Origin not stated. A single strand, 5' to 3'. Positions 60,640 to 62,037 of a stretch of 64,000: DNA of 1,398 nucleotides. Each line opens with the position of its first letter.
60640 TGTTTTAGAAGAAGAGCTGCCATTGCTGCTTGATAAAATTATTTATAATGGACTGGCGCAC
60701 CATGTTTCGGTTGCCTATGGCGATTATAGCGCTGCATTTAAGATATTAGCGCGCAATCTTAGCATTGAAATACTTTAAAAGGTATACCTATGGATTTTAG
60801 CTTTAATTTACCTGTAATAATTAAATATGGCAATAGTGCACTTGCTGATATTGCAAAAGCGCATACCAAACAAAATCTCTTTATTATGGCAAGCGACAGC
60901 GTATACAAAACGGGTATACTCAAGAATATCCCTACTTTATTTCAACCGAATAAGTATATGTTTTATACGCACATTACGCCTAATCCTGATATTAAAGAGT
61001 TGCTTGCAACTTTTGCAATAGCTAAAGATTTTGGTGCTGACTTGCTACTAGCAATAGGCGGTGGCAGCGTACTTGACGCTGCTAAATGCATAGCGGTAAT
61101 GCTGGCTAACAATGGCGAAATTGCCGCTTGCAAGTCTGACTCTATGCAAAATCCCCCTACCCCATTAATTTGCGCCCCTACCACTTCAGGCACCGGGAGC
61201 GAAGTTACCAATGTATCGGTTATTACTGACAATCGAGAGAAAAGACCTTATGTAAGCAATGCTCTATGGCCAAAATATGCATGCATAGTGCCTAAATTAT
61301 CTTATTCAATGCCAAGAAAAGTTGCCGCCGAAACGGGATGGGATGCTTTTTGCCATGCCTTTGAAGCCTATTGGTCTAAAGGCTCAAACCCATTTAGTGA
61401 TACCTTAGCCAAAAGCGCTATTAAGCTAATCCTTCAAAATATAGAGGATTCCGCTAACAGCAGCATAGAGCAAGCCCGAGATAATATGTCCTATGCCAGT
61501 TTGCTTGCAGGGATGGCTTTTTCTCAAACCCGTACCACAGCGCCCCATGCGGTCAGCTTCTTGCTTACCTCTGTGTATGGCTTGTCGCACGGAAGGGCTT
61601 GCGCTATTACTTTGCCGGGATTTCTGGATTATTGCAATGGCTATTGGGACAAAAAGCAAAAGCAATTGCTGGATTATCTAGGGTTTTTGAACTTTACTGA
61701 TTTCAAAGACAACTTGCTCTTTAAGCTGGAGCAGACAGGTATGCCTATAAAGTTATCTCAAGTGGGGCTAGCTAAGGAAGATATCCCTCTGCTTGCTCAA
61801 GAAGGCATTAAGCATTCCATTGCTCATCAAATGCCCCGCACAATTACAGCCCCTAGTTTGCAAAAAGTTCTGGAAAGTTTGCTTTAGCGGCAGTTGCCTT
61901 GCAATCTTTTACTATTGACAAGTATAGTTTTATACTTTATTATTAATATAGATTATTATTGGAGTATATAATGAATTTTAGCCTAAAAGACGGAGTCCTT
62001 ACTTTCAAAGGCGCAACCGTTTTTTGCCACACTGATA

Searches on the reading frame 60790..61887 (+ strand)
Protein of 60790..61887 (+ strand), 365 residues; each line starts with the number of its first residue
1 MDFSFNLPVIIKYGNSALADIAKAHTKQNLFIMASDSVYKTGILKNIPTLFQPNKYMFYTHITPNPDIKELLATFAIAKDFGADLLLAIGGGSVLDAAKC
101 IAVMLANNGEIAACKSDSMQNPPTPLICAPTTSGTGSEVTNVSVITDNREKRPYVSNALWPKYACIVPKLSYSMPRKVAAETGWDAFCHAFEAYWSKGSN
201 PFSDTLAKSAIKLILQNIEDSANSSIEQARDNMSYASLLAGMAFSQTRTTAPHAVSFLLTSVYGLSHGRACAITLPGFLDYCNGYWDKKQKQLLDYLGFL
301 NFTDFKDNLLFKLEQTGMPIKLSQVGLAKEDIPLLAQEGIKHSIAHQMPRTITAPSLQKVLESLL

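Call 51: find_encoding_contigs(protein=window:60790-61887:+, flank=10000, max_places=3)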
Protein window:60790-61887:+ (365 aa): 1 contig read that carries it; 1 place shown.
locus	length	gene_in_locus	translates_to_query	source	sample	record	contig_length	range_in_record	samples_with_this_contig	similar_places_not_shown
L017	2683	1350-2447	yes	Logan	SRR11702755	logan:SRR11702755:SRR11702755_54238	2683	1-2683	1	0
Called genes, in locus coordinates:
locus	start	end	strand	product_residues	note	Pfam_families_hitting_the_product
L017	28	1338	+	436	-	PF02952:Fucose_iso_C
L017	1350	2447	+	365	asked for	PF00465:Fe-ADH, PF13685:Fe-ADH_2 (faint), PF25137:ADH_Fe_C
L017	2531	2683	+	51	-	?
